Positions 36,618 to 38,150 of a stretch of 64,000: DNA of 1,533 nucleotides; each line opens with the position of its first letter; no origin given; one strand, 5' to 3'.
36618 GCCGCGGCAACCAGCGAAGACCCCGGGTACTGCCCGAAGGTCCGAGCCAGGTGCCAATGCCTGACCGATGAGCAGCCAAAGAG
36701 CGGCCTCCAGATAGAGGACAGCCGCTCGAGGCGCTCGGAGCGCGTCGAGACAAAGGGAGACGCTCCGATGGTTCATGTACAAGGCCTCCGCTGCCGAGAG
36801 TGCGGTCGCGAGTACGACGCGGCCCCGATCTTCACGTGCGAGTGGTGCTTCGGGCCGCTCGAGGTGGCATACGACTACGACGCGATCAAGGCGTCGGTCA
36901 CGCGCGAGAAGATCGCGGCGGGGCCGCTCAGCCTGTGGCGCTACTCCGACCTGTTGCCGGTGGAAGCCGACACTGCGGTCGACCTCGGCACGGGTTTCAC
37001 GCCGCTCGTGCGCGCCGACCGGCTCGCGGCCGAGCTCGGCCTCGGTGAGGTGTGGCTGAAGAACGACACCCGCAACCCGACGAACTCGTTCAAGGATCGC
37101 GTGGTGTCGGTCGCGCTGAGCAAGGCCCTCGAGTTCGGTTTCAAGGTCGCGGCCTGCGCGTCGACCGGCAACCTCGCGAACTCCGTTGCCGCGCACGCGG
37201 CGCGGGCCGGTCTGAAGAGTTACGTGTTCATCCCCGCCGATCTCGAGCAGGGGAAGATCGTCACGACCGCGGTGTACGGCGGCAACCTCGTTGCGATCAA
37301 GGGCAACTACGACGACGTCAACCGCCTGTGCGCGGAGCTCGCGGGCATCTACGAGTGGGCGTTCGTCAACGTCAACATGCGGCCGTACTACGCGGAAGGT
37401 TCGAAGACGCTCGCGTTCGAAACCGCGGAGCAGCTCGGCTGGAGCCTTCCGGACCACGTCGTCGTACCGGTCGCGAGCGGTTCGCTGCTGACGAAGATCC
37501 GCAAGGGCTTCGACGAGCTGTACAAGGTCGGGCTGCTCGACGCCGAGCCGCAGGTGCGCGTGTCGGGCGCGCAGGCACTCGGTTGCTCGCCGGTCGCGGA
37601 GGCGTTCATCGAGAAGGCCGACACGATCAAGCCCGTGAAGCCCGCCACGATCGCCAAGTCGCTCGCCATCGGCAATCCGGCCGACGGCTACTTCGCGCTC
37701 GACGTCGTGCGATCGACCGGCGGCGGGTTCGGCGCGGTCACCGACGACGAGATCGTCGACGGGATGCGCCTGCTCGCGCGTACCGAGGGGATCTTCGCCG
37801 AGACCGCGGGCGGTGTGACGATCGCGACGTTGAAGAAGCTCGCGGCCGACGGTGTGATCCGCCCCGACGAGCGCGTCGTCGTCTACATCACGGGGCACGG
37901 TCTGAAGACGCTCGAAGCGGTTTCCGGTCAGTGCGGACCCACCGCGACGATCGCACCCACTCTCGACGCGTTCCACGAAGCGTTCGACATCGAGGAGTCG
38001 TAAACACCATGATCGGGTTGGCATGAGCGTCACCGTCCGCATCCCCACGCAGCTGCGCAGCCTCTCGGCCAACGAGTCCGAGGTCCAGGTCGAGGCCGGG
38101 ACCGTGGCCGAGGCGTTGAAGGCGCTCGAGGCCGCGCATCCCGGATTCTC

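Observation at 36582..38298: SAM-I riboswitch controls a ThrC paralog plus a GG-terminated sulfur carrier: likely thiocarboxylate route to homocysteine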

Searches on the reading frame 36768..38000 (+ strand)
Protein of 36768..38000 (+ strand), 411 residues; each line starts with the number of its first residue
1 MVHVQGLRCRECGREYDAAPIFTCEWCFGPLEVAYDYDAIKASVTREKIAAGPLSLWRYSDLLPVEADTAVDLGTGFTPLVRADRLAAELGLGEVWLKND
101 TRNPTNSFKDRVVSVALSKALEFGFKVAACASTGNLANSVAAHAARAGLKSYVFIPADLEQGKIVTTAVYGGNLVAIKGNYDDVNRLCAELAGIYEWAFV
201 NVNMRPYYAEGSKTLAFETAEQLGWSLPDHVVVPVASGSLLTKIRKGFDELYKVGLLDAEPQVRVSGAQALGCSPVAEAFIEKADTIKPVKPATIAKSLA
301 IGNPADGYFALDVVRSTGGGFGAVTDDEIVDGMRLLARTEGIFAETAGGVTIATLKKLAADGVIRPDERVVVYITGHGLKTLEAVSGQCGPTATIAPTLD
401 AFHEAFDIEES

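Call 7: search_protein_families(library=ncbifam, proteins=[window:36768-38000:+], max_evalue=0.01)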
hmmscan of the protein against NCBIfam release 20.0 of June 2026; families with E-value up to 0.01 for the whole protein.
window:36768-38000:+ (411 aa): 45 families (the best 25 are shown)
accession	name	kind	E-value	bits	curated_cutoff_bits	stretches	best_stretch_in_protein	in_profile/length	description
NF006050.0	PRK08197.1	equivalog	7.6e-93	311.5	303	1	3-387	5-390/406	threonine synthase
TIGR00260.1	thrC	equivalog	2.2e-87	293.4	167.1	1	57-382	2-339/340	threonine synthase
NF004170.0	PRK05638.1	equivalog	5e-72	242.8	421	1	7-382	2-359/442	threonine synthase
NF005035.0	PRK06450.1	equivalog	4.9e-48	163.7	301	1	8-381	5-337/338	threonine synthase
NF006205.0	PRK08329.1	equivalog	4.9e-45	154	358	1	7-381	2-346/347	threonine synthase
NF004996.0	PRK06381.1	equivalog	1.7e-40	139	266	1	76-377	14-317/319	threonine synthase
TIGR01127.1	ilvA_1Cterm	equivalog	3.7e-25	88.7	378.75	1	78-376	1-283/380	threonine ammonia-lyase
NF006390.0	PRK08639.1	equivalog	8.9e-22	77.6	421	1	78-376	26-312/418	threonine ammonia-lyase IlvA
TIGR03844.1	cysteate_syn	equivalog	2.5e-21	75.9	324.9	1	7-382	3-383/398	cysteate synthase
NF006389.0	PRK08638.1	equivalog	1e-20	74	453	1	69-390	19-325/333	bifunctional threonine ammonia-lyase/L-serine ammonia-lyase TdcB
NF005292.0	PRK06815.1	equivalog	2.5e-19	69.5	371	1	76-379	20-308/320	threonine/serine dehydratase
NF006058.0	PRK08206.1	equivalog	4.2e-19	68.3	276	1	127-361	118-357/402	diaminopropionate ammonia-lyase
NF005600.0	PRK07334.1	equivalog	1.9e-18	66.3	496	1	78-356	29-292/408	threonine ammonia-lyase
NF005680.0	PRK07476.1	equivalog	4.7e-18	65.2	413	1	76-379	22-311/326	hydroxyectoine utilization dehydratase EutB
NF006094.0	PRK08246.1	subfamily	1.8e-17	63.7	331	1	78-377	24-302/310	serine/threonine dehydratase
TIGR01136.1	cysKM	subfamily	2.1e-12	47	344.15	1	76-179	6-111/299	cysteine synthase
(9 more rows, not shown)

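Call 8: search_protein_families(library=pfam, proteins=[window:36768-38000:+], max_evalue=0.01)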
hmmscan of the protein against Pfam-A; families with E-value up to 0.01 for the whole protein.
window:36768-38000:+ (411 aa): 2 families
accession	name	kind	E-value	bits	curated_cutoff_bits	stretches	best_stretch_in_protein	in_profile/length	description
PF00291.31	PALP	-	2.1e-72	244.4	35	1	72-376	2-295/295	Pyridoxal-phosphate dependent enzyme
PF05810.19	NinF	-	0.00018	21.8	27.5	1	8-32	1-25/25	NinF protein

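Call 15: find_homologous_proteins(query=window:36768-38000:+, max_evalue=1e-10)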
Query window:36768-38000:+ (411 aa): 8000 proteins with E <= 1e-10 among 8000 candidates; the best 120 are listed.
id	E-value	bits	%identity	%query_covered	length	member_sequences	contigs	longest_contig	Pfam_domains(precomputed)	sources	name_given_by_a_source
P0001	2.7e-272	921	100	100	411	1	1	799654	PF00291.32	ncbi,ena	-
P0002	2.3e-269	911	99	100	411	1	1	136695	PF00291.32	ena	-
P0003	4.3e-269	910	98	100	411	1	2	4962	PF00291.32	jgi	-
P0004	2.5e-268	908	98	100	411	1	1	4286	PF00291.32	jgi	jgi:threonine synthase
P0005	4.4e-268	907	99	100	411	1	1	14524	PF00291.32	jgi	-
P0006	7.2e-268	906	98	100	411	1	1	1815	PF00291.32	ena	-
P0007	7.7e-267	903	97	100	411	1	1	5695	PF00291.32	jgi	jgi:threonine synthase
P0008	3.0e-261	884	95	100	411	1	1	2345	PF00291.32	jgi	jgi:threonine synthase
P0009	4.1e-260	880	94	100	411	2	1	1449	PF00291.32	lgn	-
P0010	5.6e-260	880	95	100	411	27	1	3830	PF00291.32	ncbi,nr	ncbi:MAG: threonine synthase [Actinomycetota bacterium]|nr:threonine synthase [Actinomycetota bacter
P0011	3.7e-259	877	94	100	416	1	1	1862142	PF00291.32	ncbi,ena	-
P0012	5.7e-259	877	95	100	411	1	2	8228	PF00291.32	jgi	jgi:threonine synthase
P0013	1.4e-258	875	95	99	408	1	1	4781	PF00291.32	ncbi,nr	ncbi:MAG TPA: threonine synthase [Acidimicrobiia bacterium]|nr:threonine synthase [Acidimicrobiia ba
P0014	1.0e-257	873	94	100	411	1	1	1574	PF00291.32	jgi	jgi:threonine synthase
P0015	1.4e-257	872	94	100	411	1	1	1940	PF00291.32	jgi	-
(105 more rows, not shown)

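Call 16: find_encoding_contigs(protein=window:36768-38000:+, flank=10000, max_places=4)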
Protein window:36768-38000:+ (411 aa): no gene with exactly this product is on record in the collection.

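Call 17: search_solved_structures(query=window:36768-38000:+, max_evalue=1e-10, show_alignments=2)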
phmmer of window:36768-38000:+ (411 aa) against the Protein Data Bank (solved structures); distinct sequences matched with E-value up to 1e-10: 10.
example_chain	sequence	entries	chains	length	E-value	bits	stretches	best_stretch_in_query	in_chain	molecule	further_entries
2zsj_A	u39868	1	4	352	1.5e-62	215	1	58-401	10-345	Threonine synthase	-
1uim_A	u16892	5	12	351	3.4e-57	197.4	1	55-382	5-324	Threonine Synthase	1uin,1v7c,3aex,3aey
2d1f_A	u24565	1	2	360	2.9e-53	184.4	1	56-383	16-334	Threonine synthase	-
6cgq_A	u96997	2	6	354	4e-53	184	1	57-382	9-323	Threonine synthase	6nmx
1e5x_A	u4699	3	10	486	8.4e-34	120.3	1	63-383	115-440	THREONINE SYNTHASE | THREONINE SYNTHASE 1, CHLOROPLASTIC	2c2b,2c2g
2gn0_A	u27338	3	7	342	6.7e-14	54.8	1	88-377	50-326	Threonine dehydratase catabolic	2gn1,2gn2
43cq_A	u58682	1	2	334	2e-12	50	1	77-377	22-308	L-threonine dehydratase biosynthetic IlvA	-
8zkv_A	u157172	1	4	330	3.1e-12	49.3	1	77-376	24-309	L-threonine dehydratase biosynthetic IlvA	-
1tdj_A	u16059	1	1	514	4.4e-12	48.8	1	76-377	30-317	BIOSYNTHETIC THREONINE DEAMINASE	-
9d2q_A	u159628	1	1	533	4.8e-12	48.7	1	76-377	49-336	L-threonine dehydratase biosynthetic IlvA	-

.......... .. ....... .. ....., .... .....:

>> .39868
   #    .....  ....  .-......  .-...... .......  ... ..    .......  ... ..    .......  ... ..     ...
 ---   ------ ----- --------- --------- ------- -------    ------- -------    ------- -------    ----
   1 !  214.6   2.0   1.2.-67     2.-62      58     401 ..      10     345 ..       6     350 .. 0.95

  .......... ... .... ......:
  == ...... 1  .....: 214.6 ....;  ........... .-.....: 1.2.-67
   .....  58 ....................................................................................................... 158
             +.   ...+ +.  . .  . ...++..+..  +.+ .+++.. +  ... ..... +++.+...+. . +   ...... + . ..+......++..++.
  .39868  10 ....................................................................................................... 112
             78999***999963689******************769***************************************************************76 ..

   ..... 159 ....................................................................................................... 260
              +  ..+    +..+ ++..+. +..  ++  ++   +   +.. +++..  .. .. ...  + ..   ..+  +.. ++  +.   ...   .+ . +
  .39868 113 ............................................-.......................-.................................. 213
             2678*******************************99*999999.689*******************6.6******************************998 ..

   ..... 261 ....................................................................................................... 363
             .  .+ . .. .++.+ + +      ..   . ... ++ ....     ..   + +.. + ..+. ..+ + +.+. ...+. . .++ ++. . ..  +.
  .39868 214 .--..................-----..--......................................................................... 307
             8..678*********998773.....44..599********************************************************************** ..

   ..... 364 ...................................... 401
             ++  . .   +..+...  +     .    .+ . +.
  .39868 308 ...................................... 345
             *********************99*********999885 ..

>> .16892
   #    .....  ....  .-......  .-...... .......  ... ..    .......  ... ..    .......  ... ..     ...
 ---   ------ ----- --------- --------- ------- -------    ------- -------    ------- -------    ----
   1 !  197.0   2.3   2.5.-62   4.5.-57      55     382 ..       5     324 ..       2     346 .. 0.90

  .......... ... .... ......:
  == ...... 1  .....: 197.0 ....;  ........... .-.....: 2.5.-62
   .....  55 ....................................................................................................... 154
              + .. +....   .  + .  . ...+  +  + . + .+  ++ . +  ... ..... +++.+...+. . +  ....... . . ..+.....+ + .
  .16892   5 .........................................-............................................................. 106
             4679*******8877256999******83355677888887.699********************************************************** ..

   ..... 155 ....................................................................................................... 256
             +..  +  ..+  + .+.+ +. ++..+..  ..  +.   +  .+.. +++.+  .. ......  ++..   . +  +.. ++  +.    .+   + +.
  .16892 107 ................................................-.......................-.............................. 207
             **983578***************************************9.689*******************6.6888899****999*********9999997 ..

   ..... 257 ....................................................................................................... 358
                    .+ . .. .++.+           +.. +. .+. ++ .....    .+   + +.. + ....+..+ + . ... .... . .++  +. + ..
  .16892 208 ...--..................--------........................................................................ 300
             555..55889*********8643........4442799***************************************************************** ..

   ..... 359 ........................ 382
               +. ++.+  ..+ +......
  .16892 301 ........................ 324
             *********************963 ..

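Call 18: find_encoding_contigs(protein=P0001, flank=10000, max_places=3)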
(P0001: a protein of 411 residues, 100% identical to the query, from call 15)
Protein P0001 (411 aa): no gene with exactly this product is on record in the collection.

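Call 19: find_encoding_contigs(protein=P0011, flank=10000, max_places=3)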
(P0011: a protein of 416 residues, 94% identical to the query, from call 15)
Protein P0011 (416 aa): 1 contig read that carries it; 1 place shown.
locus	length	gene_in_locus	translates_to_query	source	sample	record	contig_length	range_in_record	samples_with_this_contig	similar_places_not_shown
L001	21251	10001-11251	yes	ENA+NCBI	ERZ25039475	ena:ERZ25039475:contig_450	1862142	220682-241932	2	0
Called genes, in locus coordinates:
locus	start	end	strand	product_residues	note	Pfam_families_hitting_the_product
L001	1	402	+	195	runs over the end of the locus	PF11716:MDMPI_N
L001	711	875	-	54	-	-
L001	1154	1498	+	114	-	PF00962:A_deaminase, PF19326:AMP_deaminase (weak)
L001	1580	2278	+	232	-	PF00196:GerE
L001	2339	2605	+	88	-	PF11662:DUF3263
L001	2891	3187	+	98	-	PF13399:LytR_C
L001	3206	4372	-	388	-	PF01546:Peptidase_M20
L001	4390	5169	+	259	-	PF02358:Trehalose_PPase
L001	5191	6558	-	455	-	PF00982:Glyco_transf_20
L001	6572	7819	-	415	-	PF21269:TreT_GT1, PF00534:Glycos_transf_1, PF13692:Glyco_trans_1_4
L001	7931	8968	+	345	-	PF02595:Gly_kinase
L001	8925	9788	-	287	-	PF13641:Glyco_tranf_2_3, PF00535:Glycos_transf_2, PF21969:MGS_GT (weak)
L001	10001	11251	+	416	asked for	PF00291:PALP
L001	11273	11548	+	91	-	PF02597:ThiS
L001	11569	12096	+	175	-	PF13302:Acetyltransf_3, PF00583:Acetyltransf_1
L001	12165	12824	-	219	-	PF01325:Fe_dep_repress, PF12802:MarR_2 (weak), PF02742:Fe_dep_repr_C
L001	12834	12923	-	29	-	-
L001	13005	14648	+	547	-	PF00118:Cpn60_TCP1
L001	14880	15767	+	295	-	-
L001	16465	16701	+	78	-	-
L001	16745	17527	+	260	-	PF06778:Chlor_dismutase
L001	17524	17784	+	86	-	PF09383:NIL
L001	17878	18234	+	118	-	-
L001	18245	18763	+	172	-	-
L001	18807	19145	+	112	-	PF00543:P-II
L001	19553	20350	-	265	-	-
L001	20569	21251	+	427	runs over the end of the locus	PF01966:HD (weak), PF01842:ACT (faint), PF22754:bHLH-TF_ACT-like_plant (faint)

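Call 27: find_related_loci(query=window:36768-38000:+, collection=metagenome_contigs, flank=4000)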
Query window:36768-38000:+ (411 aa) in metagenome_contigs; peptide patterns used: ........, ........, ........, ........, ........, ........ (x = any residue, [..] = any of these).
600 stretches matched a pattern (row limit reached: there are more); 520 encode a relative of the query (tblastn E <= 1e-3); the best 80 are kept; 80 distinct loci.
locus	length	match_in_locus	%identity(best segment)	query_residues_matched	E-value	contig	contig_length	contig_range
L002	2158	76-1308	93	1-411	0e+0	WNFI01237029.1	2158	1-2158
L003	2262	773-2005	93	1-411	0e+0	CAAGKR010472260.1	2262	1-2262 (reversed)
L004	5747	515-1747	92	1-411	0e+0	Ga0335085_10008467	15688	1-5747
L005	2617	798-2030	88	1-411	0e+0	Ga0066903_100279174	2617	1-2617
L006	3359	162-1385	89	3-410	0e+0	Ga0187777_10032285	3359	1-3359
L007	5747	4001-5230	88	1-410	0e+0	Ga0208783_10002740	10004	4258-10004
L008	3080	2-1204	90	10-410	0e+0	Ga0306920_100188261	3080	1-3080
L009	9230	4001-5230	88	1-410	0e+0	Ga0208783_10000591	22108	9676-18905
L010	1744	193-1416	87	3-410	0e+0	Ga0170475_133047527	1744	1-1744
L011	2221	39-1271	87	1-411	0e+0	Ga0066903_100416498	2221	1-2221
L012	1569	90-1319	84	1-410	0e+0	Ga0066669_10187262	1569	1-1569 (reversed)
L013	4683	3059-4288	84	1-410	0e+0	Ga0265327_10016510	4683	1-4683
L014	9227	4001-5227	84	3-411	0e+0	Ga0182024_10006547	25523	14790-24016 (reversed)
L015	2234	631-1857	83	3-411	0e+0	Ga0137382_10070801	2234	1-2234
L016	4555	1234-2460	83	3-411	0e+0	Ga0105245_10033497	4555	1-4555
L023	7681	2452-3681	81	1-410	0e+0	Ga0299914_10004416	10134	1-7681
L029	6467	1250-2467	82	1-406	0e+0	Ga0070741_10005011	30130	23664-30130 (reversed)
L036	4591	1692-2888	64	7-406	5e-173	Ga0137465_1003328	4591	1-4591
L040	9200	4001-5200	62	6-406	5e-167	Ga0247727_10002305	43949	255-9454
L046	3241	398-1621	63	3-410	6e-174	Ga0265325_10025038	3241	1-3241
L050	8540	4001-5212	62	1-406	1e-164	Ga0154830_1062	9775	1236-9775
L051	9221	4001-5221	61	4-410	3e-164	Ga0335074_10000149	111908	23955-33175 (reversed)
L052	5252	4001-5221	62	4-410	5e-166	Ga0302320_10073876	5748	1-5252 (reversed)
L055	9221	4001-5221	62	4-410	8e-164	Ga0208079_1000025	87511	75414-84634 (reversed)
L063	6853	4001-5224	62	3-410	2e-162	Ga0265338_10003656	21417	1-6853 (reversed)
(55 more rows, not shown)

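Call 37: search_protein_representatives(protein=window:36768-38000:+)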
Query: 411 residues. Proteins with E-value up to 0.001 (for the whole library): 16090; up to 1e-10: 8085; up to 1e-30: 2301. The best 150 are listed.
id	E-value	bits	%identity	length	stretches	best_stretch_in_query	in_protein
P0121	6.3e-158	542.3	60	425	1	4-407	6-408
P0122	3.6e-139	480.5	60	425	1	5-405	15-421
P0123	1.7e-133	461.9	53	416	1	4-403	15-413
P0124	2.1e-133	461.6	53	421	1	6-406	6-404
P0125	1.3e-132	459.0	55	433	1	7-405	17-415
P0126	3.1e-132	457.7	79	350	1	1-252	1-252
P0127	2.3e-129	448.3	76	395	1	5-263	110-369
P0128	1.1e-128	446.1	72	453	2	17-295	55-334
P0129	4.7e-126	437.3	66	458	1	12-358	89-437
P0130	2.9e-124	431.5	53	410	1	2-393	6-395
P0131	1.8e-121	422.2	53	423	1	7-400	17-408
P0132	3.7e-115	401.5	48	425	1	4-405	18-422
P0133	2.0e-113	395.8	62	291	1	4-292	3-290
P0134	1.1e-110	386.7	46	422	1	4-405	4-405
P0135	5.1e-107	374.7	60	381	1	4-292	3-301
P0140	6.0e-105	367.9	52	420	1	6-406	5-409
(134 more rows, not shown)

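Call 38: list_cluster_members(proteins=[P0121, P0122, P0123, P0124, P0125, P0130, P0131, P0132, P0134, P0140])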
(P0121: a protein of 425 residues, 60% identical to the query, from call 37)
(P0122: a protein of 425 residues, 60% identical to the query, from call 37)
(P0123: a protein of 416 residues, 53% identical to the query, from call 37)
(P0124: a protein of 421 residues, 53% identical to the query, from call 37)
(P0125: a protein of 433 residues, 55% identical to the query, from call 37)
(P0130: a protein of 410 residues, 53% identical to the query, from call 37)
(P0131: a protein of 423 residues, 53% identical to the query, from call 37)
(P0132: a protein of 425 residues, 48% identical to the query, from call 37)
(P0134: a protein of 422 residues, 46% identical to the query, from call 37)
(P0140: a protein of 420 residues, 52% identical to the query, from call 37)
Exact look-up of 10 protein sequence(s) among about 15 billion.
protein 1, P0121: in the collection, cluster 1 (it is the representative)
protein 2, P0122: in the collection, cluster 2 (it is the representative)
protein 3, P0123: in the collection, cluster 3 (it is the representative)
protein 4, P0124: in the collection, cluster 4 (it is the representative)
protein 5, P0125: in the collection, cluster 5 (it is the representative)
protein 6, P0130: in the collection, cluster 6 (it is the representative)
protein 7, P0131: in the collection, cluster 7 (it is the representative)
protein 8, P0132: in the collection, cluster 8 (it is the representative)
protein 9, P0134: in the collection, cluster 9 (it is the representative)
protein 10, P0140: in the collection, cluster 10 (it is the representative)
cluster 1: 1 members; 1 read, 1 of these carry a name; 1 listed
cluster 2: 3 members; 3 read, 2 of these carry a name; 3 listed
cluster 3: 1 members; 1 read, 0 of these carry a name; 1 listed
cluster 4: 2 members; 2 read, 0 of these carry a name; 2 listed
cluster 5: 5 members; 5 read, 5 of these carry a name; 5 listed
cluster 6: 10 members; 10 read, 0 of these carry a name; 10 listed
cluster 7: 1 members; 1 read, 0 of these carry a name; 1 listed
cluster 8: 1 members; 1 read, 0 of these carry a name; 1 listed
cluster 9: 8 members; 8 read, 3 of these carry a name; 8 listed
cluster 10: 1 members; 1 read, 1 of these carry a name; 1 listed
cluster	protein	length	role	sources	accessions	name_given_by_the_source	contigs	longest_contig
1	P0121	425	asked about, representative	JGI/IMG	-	threonine synthase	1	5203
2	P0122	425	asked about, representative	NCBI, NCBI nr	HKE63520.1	MAG TPA: threonine synthase [Micromonosporaceae bacterium] | threonine synthase [Micromonosporaceae bacterium]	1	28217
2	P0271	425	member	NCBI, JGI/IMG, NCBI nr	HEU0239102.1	MAG TPA: threonine synthase [Micromonosporaceae bacterium] | threonine synthase | threonine synthase [Micromonosporaceae bacterium]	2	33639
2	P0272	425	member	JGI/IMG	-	-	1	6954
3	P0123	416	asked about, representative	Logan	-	-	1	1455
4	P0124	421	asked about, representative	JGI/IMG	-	-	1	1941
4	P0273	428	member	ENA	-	-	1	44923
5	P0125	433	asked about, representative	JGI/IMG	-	threonine synthase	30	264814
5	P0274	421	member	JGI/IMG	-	threonine synthase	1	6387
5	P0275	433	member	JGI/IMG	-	threonine synthase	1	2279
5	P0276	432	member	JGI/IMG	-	threonine synthase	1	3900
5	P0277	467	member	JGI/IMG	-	threonine synthase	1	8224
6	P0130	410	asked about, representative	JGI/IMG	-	-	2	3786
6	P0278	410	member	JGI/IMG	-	-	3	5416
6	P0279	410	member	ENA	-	-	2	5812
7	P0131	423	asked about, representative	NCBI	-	-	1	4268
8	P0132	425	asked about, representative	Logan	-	-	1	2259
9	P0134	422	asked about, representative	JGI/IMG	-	threonine synthase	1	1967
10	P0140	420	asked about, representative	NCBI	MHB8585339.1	MAG: threonine synthase [Thermoplasmatota archaeon]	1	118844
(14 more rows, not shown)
